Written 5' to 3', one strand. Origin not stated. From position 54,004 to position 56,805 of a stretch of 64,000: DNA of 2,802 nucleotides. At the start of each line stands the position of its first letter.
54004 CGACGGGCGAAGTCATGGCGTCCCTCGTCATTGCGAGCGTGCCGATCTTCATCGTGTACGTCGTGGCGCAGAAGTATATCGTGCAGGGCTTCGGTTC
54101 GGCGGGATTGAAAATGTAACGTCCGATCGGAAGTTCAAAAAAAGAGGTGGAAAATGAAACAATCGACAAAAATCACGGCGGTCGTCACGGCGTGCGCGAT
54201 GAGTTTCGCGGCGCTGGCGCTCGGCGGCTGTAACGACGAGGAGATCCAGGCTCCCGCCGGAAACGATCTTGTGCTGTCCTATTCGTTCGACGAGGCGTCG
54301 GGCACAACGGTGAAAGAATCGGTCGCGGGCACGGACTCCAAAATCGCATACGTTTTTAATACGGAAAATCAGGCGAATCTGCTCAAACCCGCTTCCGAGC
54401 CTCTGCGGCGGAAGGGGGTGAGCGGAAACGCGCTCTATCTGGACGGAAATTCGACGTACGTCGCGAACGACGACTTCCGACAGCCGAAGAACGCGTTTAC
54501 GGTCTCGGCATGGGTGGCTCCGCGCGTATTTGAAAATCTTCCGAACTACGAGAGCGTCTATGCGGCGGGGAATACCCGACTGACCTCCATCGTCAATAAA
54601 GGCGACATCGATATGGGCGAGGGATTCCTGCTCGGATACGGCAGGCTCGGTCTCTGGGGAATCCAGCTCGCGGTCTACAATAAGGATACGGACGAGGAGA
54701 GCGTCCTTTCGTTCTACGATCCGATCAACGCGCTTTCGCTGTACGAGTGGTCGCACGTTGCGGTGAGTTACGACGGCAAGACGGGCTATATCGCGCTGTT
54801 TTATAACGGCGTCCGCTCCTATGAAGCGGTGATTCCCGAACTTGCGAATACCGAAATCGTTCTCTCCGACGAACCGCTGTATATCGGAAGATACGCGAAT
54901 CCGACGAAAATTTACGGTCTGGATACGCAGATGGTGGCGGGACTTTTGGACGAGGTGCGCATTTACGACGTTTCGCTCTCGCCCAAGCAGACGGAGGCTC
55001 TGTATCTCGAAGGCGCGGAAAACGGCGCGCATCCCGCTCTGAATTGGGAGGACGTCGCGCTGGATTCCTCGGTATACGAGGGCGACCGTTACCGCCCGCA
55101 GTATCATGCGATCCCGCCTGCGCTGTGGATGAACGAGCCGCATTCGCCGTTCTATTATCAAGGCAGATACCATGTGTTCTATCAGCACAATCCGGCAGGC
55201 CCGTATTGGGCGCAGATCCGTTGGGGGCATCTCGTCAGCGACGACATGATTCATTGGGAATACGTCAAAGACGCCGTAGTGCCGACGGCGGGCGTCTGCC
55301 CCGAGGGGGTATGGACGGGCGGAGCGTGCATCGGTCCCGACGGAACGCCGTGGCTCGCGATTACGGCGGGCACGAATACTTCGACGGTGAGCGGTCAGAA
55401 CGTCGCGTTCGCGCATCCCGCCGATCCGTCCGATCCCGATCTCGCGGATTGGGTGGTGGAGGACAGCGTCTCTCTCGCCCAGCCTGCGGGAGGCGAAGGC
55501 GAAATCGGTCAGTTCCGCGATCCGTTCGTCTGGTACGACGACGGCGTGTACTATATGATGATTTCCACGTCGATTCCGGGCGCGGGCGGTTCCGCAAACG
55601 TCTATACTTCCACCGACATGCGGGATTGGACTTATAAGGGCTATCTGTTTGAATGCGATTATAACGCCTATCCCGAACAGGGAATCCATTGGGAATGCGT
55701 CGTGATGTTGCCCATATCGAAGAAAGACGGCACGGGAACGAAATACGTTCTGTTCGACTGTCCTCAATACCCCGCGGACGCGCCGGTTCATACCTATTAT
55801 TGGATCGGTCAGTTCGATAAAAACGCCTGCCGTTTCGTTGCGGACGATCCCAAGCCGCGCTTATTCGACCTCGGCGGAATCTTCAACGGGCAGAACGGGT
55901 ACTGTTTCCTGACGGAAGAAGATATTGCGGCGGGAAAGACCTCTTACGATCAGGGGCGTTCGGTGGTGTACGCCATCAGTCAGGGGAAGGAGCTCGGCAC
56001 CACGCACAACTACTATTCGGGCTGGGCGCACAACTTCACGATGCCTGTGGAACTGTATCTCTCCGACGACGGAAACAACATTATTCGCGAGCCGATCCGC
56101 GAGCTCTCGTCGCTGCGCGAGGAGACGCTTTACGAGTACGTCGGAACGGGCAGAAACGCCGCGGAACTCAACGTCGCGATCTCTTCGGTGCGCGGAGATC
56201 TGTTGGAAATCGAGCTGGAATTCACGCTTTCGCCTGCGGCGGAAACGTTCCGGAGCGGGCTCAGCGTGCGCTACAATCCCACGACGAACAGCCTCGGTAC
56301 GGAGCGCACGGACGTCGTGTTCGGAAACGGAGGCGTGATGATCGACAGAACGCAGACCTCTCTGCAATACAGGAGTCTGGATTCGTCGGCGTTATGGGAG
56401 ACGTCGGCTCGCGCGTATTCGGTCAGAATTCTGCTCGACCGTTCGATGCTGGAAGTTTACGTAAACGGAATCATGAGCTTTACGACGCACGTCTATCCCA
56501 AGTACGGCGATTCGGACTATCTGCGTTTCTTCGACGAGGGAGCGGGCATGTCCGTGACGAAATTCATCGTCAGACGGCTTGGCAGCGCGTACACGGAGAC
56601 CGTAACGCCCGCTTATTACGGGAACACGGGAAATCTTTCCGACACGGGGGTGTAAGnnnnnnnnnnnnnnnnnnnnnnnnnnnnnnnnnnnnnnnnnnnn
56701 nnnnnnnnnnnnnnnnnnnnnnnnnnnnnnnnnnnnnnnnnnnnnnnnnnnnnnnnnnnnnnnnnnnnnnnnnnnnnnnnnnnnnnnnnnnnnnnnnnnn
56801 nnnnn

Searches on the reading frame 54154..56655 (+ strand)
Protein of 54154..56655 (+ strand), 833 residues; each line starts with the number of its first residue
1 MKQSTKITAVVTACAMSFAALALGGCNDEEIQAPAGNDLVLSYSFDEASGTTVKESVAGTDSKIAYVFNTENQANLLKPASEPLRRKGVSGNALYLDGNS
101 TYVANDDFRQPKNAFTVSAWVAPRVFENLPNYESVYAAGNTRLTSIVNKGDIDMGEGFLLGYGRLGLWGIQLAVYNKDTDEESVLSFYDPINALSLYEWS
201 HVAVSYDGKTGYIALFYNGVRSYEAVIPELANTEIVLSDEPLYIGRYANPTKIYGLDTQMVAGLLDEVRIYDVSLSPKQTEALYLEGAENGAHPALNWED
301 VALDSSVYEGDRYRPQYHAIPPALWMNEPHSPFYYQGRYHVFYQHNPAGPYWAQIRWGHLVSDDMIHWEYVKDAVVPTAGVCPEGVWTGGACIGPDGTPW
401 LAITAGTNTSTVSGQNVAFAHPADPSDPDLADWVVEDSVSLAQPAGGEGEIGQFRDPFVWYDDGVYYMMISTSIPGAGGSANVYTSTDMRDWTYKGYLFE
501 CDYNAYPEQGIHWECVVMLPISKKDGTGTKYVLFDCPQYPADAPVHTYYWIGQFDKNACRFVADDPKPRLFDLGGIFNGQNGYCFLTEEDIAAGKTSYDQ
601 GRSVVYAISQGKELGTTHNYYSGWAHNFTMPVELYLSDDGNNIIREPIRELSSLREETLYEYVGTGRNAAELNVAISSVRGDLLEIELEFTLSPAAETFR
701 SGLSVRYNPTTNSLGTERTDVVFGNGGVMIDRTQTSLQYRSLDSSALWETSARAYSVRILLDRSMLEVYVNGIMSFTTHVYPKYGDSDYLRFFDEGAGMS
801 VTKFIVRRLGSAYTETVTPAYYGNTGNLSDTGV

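Call 3: search_protein_families(library=pfam, proteins=[window:54154-56655:+], max_evalue=0.01)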
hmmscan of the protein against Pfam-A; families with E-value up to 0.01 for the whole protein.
window:54154-56655:+ (833 aa): 4 families
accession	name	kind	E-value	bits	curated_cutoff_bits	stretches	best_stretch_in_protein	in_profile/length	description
PF00251.26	Glyco_hydro_32N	-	1.3e-55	189.6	22.1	1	318-647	1-307/307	Glycosyl hydrolases family 32 N-terminal domain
PF13385.13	Laminin_G_3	-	2.5e-18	67.1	27.6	1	97-279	1-149/151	Concanavalin A-like lectin/glucanases superfamily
PF08244.19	Glyco_hydro_32C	-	4e-18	66.4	21.9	1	650-803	1-153/158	Glycosyl hydrolases family 32 C terminal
PF04616.20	Glyco_hydro_43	-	0.006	16.4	32.2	0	453-500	9-54/288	Glycosyl hydrolases family 43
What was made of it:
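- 54154..56655 (+): GH32 lipoprotein, 833 aa (lipobox LGGC; Laminin_G_3 + GH32N + GH32C). It is colinear with the catalytic core of CFTases. Its stop codon is one base before the CBM38x4 start codon. Pfam (call 3).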

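Call 4: search_protein_families(library=ncbifam, proteins=[window:54154-56655:+], max_evalue=0.01)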
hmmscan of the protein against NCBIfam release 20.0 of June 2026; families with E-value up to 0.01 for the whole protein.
window:54154-56655:+ (833 aa): 3 families
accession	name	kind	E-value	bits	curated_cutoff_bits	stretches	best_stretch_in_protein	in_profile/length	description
TIGR01322.1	scrB_fam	subfamily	5.4e-46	157.2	356.4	1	309-782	9-446/447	sucrose-6-phosphate hydrolase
NF041092.1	beta-fruc_BfrA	equivalog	4.1e-33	114.8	900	2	313-502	2-184/433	beta-fructosidase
NF052521.1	TafC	equivalog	4e-07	29.5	410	1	43-287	152-363/373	TafC family fimbrial protein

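Call 49: search_solved_structures(query=window:54154-56655:+, max_evalue=1e-10)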
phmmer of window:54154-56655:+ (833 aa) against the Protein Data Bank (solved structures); distinct sequences matched with E-value up to 1e-10: 31.
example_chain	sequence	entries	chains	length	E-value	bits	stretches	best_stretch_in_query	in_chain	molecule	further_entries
3ugf_A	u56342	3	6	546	4.2e-39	137.6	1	314-735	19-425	Sucrose:(Sucrose/fructan) 6-fructosyltransferase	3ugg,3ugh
2ac1_A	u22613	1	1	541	5.7e-36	127.2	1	312-658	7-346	invertase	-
2xqr_A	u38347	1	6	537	7e-36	126.9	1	312-658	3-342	BETA-FRUCTOFURANOSIDASE, INSOLUBLE ISOENZYME CWINV1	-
2qqw_A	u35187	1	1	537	1.6e-35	125.7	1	312-658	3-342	Beta-fructofuranosidase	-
2oxb_A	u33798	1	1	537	1.8e-35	125.6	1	312-658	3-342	Beta-fructofuranosidase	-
2qqu_A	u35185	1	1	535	3.1e-35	124.8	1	312-658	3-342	Beta-fructofuranosidase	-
2qqv_A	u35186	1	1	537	4.7e-35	124.2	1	312-658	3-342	Beta-fructofuranosidase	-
6num_A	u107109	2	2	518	4.1e-33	117.8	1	309-527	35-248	Beta-fructofuranosidase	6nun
7vco_A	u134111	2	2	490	5.4e-33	117.4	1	311-797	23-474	Sucrose-6-phosphate hydrolase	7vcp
1st8_A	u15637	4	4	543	6e-32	113.9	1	312-658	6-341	fructan 1-exohydrolase IIa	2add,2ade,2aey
2aez_A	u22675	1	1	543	1.5e-31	112.6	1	312-658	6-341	fructan 1-exohydrolase IIa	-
3pig_A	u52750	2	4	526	1.9e-31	112.2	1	307-785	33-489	Beta-fructofuranosidase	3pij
1uyp_A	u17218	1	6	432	1.2e-28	103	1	313-503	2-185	BETA-FRUCTOSIDASE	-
1w2t_A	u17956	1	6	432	2e-28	102.3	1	313-502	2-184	BETA FRUCTOSIDASE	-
1y4w_A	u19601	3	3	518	3.7e-28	101.4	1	312-797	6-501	exo-inulinase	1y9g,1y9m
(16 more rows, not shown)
